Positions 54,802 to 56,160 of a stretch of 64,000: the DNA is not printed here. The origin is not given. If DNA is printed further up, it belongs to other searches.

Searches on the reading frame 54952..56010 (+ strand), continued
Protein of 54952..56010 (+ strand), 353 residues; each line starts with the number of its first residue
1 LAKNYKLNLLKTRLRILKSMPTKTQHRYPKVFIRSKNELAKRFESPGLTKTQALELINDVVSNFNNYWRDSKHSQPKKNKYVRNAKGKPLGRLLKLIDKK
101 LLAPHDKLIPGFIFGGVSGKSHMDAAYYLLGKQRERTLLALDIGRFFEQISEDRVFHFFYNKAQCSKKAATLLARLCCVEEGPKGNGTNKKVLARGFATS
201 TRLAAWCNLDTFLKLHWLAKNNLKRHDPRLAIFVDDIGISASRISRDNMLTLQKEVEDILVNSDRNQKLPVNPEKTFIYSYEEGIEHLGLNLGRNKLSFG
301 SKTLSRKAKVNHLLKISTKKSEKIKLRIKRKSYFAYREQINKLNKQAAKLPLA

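Call 57: search_solved_structures(query=A2, max_evalue=0.001, show_alignments=3)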
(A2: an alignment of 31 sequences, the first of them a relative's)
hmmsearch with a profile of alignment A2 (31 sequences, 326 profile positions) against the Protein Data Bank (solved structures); distinct sequences matched with E-value up to 0.001: 5.
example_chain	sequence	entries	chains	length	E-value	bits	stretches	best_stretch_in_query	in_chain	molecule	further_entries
7v9u_A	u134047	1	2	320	0.00022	23.5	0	116-293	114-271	RNA-directed DNA polymerase from retron EC86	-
7v9x_A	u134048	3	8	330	0.00023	23.4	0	116-294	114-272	RNA-directed DNA polymerase from retron EC86 | Retron Ec86 reverse transcriptase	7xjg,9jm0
8qbk_A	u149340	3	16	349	0.00028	23.2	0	116-293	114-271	Retron Ec86 reverse transcriptase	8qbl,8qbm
9e8z_H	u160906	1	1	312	0.00055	22.2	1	114-291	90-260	Retron Ec83 reverse transcriptase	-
6me0_C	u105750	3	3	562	0.00087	21.5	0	194-296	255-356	Maturase reverse transcriptase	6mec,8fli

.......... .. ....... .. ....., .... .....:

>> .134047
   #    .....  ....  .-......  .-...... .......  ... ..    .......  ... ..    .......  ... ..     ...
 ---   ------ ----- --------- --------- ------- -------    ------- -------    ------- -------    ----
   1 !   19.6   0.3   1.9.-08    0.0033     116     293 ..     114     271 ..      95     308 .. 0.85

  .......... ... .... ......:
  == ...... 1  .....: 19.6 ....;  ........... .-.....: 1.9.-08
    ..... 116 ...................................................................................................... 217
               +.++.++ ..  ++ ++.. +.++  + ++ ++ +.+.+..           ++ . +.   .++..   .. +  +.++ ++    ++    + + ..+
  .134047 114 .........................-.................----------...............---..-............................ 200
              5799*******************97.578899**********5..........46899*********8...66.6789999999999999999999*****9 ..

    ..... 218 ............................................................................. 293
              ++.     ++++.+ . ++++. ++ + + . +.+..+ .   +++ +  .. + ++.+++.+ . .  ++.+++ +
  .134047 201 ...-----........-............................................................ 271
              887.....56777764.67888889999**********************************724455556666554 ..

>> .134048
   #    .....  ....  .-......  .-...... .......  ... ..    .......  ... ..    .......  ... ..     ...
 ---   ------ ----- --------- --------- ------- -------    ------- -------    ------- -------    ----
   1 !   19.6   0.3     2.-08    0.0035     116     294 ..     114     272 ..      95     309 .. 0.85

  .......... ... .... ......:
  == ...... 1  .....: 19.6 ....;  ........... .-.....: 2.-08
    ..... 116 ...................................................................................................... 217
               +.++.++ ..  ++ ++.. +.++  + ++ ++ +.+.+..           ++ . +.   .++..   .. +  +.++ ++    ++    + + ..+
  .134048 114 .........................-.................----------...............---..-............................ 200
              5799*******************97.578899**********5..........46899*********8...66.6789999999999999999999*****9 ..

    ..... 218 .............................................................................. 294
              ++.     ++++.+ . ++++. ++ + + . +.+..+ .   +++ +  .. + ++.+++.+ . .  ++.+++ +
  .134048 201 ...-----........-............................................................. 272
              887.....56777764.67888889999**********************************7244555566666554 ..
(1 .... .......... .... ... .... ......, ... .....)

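Call 66: list_cluster_members(proteins=[P0001, P0121, P0002])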
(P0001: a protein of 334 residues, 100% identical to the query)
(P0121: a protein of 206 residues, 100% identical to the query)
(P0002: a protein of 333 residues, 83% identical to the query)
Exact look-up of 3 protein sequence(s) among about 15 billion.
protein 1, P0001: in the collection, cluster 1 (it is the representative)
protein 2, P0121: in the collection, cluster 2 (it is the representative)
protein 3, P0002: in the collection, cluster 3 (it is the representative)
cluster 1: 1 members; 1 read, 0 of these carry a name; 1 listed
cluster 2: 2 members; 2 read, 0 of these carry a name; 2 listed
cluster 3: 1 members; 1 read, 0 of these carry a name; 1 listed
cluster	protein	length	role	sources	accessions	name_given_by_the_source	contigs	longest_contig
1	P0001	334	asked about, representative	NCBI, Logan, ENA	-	-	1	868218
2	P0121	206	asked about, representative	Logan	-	-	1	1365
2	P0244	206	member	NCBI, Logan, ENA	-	-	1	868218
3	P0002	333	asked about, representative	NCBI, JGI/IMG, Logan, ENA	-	-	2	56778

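Call 68: find_encoding_contigs(protein=P0001, flank=3000, max_places=4)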
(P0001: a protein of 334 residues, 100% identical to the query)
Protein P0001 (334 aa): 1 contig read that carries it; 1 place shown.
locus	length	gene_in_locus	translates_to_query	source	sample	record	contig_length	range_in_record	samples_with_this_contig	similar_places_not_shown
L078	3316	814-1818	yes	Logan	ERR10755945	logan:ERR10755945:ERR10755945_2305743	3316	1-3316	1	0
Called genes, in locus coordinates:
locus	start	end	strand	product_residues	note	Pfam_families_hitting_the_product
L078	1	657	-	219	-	?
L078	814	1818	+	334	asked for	PF00078:RVT_1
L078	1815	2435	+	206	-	-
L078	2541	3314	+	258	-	?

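Call 73: search_protein_families(library=phrogs, proteins=[window:55009-56010:+], max_evalue=0.01)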
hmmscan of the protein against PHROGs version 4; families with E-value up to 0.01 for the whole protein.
window:55009-56010:+ (334 aa): 1 family
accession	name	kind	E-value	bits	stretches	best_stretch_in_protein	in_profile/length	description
phrog_2825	-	DNA, RNA and nucleotide metabolism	4.8e-25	89.4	1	53-326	49-301/336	polymerase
